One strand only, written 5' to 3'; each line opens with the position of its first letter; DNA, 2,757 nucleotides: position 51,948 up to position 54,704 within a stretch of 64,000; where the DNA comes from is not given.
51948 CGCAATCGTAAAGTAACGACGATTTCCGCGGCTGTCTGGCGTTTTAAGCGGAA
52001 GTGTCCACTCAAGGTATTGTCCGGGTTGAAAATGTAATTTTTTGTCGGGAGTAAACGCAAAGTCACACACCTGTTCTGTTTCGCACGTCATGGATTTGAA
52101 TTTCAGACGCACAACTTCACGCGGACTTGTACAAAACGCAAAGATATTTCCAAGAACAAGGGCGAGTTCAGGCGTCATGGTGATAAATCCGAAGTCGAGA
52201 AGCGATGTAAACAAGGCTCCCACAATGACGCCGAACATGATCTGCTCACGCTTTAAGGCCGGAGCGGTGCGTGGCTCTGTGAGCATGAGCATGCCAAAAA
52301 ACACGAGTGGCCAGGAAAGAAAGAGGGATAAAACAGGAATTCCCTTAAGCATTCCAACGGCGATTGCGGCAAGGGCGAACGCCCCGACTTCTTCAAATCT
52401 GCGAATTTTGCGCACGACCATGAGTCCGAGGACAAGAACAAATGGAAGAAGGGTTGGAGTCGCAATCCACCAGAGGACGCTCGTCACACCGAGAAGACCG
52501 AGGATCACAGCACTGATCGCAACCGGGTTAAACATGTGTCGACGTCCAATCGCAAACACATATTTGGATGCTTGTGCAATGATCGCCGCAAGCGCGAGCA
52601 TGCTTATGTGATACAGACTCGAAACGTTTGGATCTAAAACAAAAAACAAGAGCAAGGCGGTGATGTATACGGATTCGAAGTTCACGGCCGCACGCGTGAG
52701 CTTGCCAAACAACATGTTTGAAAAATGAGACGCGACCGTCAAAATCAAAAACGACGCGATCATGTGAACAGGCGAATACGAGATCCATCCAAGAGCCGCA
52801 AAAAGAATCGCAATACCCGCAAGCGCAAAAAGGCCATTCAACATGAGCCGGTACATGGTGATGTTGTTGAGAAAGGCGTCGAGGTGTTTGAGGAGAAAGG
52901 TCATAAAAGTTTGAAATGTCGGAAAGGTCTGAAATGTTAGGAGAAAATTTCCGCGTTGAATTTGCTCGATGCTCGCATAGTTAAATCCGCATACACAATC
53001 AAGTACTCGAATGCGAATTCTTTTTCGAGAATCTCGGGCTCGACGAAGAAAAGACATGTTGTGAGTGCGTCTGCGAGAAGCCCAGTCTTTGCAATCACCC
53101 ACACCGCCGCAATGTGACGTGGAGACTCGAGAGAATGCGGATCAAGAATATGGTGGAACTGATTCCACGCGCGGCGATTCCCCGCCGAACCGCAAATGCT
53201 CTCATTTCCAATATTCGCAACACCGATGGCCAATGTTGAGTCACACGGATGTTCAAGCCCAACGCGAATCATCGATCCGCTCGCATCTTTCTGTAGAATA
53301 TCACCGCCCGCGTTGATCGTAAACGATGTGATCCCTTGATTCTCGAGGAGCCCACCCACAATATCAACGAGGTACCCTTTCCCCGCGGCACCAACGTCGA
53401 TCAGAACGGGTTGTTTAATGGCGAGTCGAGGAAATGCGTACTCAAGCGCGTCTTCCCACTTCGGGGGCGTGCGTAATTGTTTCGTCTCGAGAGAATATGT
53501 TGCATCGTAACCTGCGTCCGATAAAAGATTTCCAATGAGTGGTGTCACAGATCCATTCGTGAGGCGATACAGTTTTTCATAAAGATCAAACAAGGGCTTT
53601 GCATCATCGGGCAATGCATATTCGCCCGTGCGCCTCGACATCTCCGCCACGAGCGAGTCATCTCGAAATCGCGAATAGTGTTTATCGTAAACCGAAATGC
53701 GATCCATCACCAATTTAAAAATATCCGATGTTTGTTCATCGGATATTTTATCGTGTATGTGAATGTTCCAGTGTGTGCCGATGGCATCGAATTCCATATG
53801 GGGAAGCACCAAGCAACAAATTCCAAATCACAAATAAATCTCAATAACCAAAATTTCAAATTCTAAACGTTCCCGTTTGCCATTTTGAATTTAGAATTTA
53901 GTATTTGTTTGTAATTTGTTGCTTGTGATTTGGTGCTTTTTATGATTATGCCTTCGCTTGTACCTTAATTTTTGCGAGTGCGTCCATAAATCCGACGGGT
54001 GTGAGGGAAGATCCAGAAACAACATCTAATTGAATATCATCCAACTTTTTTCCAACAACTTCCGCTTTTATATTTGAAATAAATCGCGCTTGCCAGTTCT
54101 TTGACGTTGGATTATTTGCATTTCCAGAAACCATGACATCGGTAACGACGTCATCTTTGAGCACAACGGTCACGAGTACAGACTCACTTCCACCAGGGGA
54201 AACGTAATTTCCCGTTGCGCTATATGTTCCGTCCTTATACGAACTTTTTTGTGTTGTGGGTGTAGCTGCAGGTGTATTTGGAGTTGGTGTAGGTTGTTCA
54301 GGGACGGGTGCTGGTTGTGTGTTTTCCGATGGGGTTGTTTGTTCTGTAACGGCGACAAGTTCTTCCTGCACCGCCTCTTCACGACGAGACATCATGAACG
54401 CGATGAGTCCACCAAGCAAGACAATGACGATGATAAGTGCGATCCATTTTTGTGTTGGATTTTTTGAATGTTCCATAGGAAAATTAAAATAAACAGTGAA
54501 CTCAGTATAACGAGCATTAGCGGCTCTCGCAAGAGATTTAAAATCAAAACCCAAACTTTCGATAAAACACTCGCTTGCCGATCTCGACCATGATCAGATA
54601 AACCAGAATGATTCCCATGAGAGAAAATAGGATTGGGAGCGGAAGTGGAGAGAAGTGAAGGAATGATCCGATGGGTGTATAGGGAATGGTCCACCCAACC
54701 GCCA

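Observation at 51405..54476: Flavin-transfer gene cluster: FMN-binding membrane protein, ApbE flavin transferase and a membrane FAD/NAD(P)H oxidoreductase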

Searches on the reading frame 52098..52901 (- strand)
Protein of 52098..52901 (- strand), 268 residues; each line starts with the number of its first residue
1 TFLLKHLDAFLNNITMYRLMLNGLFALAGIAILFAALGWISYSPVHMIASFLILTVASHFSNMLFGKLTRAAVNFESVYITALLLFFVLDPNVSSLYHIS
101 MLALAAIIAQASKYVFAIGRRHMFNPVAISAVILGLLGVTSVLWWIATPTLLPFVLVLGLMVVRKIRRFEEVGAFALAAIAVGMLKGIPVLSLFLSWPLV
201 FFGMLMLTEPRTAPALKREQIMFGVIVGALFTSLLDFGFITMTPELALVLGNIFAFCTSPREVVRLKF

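Call 31: search_solved_structures(query=A2, max_evalue=10, show_alignments=3)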
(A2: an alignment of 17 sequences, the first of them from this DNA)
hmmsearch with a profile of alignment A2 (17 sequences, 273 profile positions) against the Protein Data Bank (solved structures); distinct sequences matched with E-value up to 10: 1.
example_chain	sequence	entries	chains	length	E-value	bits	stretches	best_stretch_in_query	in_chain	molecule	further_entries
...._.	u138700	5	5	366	0.055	16.1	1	157-257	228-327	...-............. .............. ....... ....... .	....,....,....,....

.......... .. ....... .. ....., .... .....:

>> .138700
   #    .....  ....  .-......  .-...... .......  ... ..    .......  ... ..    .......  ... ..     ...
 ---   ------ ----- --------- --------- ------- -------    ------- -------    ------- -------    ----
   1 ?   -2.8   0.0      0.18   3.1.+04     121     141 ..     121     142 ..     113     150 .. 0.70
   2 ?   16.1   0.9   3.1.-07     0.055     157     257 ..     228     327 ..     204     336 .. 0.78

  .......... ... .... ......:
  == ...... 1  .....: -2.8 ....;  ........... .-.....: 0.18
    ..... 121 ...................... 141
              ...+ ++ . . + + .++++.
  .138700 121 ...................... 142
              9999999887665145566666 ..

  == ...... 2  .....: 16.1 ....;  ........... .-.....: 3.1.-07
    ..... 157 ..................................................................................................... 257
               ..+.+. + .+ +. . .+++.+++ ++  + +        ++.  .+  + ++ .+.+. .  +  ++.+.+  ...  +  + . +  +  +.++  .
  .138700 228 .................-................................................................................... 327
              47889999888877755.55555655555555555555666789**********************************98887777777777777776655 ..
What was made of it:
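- Nothing matches the intervening loop of about 85 residues (call 31).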

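Call 33: search_protein_families(library=pfam, alignment_id=A2, max_evalue=1)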
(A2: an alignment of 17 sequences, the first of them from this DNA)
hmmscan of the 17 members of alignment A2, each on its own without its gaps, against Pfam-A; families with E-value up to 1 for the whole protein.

A. member 1, seq(268 aa): 1 family
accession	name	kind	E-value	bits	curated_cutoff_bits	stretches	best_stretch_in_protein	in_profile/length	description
PF03116.20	NQR2_RnfD_RnfE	-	0.0012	18.7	27.7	1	172-255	196-283/296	NQR2, RnfD, RnfE family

B. families by the number of members that match (of 17 scanned): 5 families
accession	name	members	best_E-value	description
PF03116.20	NQR2_RnfD_RnfE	15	3.7e-11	NQR2, RnfD, RnfE family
PF11712.13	Vma12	1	0.023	Endoplasmic reticulum-based factor for assembly of V-ATPase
PF16192.10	PMT_4TMC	1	0.024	C-terminal four TMM region of protein-O-mannosyltransferase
PF11810.13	DUF3332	1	0.063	Domain of unknown function (DUF3332)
PF11466.13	Doppel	1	0.15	Prion-like protein Doppel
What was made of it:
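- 51405..52904 (-): Fusion protein, 499 aa. The N-terminal part is a 10-helix NqrB/RnfD-like membrane domain (about 1-260) that lacks the flavinylated loop. The C-terminal part is an NqrF-like FNR module (about 265-499) with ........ (FAD), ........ (NAD(P)H) and a C-terminal DYFPGF. PF03116 scores 18.7 bits on the isolated TM domain (GA 27.7), and 15 of 17 relatives match, best 3.7e-11 (call 33).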

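Call 45: predict_structure(alignment_id=A2)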
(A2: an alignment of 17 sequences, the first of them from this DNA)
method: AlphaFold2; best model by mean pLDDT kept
length: 268 residues; sequences in the alignment: 17
mean_pLDDT: 86.8   pTM: 0.85
mean pLDDT of the five models: 86.8, 86.2, 84.5, 84.5, 84.1
residues with pLDDT >= 90: 141; 70-90: 103; 50-70: 19; < 50: 5
segments of 3 or more residues with pLDDT < 50: 264-268
pLDDT, mean of each block of 10 residues (from residue 1): 89 92 96 96 96 98 93 90 94 95 96 82 84 87 86 91 90 91 89 75 71 80 91 72 82 82 50
secondary structure, 60 per line:
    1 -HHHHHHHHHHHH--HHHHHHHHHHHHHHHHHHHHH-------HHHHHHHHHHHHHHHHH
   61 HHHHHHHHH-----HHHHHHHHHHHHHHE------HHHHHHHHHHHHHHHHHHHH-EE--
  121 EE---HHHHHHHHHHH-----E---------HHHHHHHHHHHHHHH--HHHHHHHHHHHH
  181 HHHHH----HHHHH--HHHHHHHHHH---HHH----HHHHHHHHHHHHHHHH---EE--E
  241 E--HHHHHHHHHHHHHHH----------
elements in order: H2-13 H16-36 H44-69 H75-88 H96-115 H126-136 H152-166 H169-185 H190-194 H197-206 H217-232 H244-258

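Call 49: fold_search(model_id=the predicted structure, library=pdb)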
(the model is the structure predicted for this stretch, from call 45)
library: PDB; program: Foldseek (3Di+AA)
matches with E <= 10: 138; with E <= 0.001: 8
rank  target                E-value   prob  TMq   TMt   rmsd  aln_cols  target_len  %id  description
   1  9eri_D                9.7e-06  1.00  0.69  0.59   6.0       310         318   14  Cryo-EM structure of sodium pumping Rnf complex from Acetobacterium woodii bound to NADH (released 2025-03-05)
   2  7xk3_B                3.6e-04  1.00  0.61  0.44   6.1       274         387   15  Cryo-EM structure of Na+-pumping NADH-ubiquinone oxidoreductase from Vibrio cholerae, state 1 (released 2022-07-20)
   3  9lrr_B                5.6e-04  1.00  0.59  0.40   6.2       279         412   14  Cryo-EM structure of Na+-translocating NADH-ubiquinone oxidoreductase NqrB-G141A mutant from Vibrio cholerae with boun (released 2025-04-23)
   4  8a1x_B                5.6e-04  1.00  0.57  0.40   6.1       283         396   14  Sodium pumping NADH-quinone oxidoreductase with inhibitor DQA (released 2023-06-14)
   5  7xk6_B                5.9e-04  1.00  0.61  0.42   8.5       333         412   15  Cryo-EM structure of Na+-pumping NADH-ubiquinone oxidoreductase from Vibrio cholerae, with aurachin D-42 (released 2022-07-20)
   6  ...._D                6.7e-04  1.00  0.69  0.62   5.5       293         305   19  Cryo-EM structure of the NADH:ferredoxin oxidoreductase RNF from Azotobacter vinelandii, dithionite reduced (released 2024-06-26)
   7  7zc6_D                7.0e-04  1.00  0.65  0.58   7.0       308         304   15  Na+ - translocating ferredoxin: NAD+ reductase (Rnf) of C. tetanomorphum (released 2022-09-28)
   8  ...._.                8.0e-04  1.00  0.69  0.54   6.5       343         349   16  Cryo-EM structure of the nitrogen-fixation associated NADH:ferredoxin oxidoreductase RNF from Azotobacter vinelandii (released 2023-11-01)
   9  8ad0_B                1.1e-03  1.00  0.60  0.43   8.3       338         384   14  X-ray structure of Na+-NQR from Vibrio cholerae in different conformation at 3.1 A (released 2023-07-12)
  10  9uuu_B                1.1e-03  1.00  0.54  0.39   7.1       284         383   15  Cryo-EM structure of Na+-translocating NADH-ubiquinone oxidoreductase from Vibrio cholerae reduced by NADH (released 2025-06-25)
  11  9ud3_B                1.4e-03  1.00  0.56  0.40   8.8       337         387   14  Cryo-EM structure of Na+-translocating NADH-ubiquinone oxidoreductase NqrB-T236Y mutant from Vibrio cholerae (released 2025-06-25)
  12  8acw_B                1.9e-03  1.00  0.62  0.45   8.0       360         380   13  X-ray structure of Na+-NQR from Vibrio cholerae at 3.4 A resolution (released 2023-07-12)
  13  8evu_B                2.1e-03  1.00  0.58  0.39   6.1       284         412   14  Cryo EM structure of Vibrio cholerae NQR (released 2022-11-16)
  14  8a1v_B                3.8e-03  1.00  0.61  0.43   5.5       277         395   13  Sodium pumping NADH-quinone oxidoreductase with substrate Q2 (released 2023-06-14)
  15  8a1t_B                4.4e-03  1.00  0.58  0.41   6.2       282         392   14  Sodium pumping NADH-quinone oxidoreductase (released 2023-06-14)
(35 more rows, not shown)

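Call 64: search_protein_representatives(alignment_id=A2)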
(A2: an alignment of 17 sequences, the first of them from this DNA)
Query: 17 sequences, 273 profile positions. Proteins with E-value up to 0.001 (for the whole library): 2662; up to 1e-10: 1434; up to 1e-30: 616. The best 150 are listed.
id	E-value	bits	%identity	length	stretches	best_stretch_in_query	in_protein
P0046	3.8e-107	374.2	-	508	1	3-273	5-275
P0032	4.3e-107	374.0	-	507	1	2-273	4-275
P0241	8.9e-107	373.0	-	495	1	2-273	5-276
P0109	8.1e-106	369.8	-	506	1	2-273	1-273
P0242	6.1e-101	353.8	-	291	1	2-273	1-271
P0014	2.1e-100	352.1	-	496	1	1-273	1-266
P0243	1.1e-99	349.6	-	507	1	2-272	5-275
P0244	6.2e-98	344.0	-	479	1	2-273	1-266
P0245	4.2e-97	341.2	-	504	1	2-273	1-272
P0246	1.3e-96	339.7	-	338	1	2-273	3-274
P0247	3.3e-95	335.0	-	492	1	1-273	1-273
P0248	3.6e-95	334.9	-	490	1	1-273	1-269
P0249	1.0e-94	333.4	-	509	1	2-273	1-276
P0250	1.2e-93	329.9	-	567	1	2-272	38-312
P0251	6.5e-93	327.5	-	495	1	1-273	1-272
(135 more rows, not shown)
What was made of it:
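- The family has 616 clusters at 50% identity with E <= 1e-30 (call 64).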

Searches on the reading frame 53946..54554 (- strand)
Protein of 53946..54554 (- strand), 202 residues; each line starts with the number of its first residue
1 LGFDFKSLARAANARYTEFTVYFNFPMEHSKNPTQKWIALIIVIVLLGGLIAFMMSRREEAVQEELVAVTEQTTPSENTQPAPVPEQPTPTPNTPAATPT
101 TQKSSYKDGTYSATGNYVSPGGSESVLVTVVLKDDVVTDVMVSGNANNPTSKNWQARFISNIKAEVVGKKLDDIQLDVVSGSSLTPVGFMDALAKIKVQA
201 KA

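Call 3: search_protein_families(library=pfam, proteins=[window:53946-54554:-], max_evalue=0.01)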
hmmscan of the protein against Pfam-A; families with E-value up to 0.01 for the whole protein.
window:53946-54554:- (202 aa): 1 family
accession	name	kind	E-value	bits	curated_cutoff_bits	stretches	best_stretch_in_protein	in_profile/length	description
PF04205.19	FMN_bind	-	0.0023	19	22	1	125-194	7-73/77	FMN-binding domain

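Call 4: search_protein_families(library=ncbifam, proteins=[window:53946-54554:-], max_evalue=0.01)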
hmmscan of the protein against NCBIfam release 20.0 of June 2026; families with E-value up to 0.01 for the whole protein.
window:53946-54554:- (202 aa): 2 families
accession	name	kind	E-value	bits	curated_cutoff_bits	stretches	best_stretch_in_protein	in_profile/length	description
NF033761.1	gliding_GltJ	equivalog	0.00039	19.6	450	1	39-108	375-446/671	adventurous gliding motility protein GltJ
NF052435.1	BamI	equivalog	0.0052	16.6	180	1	35-100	3-64/226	biofilm-associated metzincin protease inhibitor BamI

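Call 72: search_protein_families(library=pfam, alignment_id=A3, max_evalue=0.01)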
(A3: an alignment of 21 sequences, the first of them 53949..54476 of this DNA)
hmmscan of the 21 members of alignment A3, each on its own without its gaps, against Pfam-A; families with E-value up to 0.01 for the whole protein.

A. member 1, window:53949-54476:- (176 aa): 1 family
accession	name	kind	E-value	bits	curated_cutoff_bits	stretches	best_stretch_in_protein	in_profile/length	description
PF04205.19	FMN_bind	-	0.0017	19.4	22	1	99-168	7-73/77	FMN-binding domain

B. families by the number of members that match (of 21 scanned): 6 families
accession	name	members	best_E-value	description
PF04205.19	FMN_bind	17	1.7e-11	FMN-binding domain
PF21827.1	New_glue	2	0.0014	New glue protein family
PF06480.20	FtsH_ext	1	0.00029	FtsH Extracellular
PF06678.16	DUF1179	1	0.0088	Protein of unknown function (DUF1179)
PF14283.11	CD1107-like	1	0.0096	Mobile element protein CD1107-like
PF23933.1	DUF7269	1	0.0097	Family of unknown function (DUF7269)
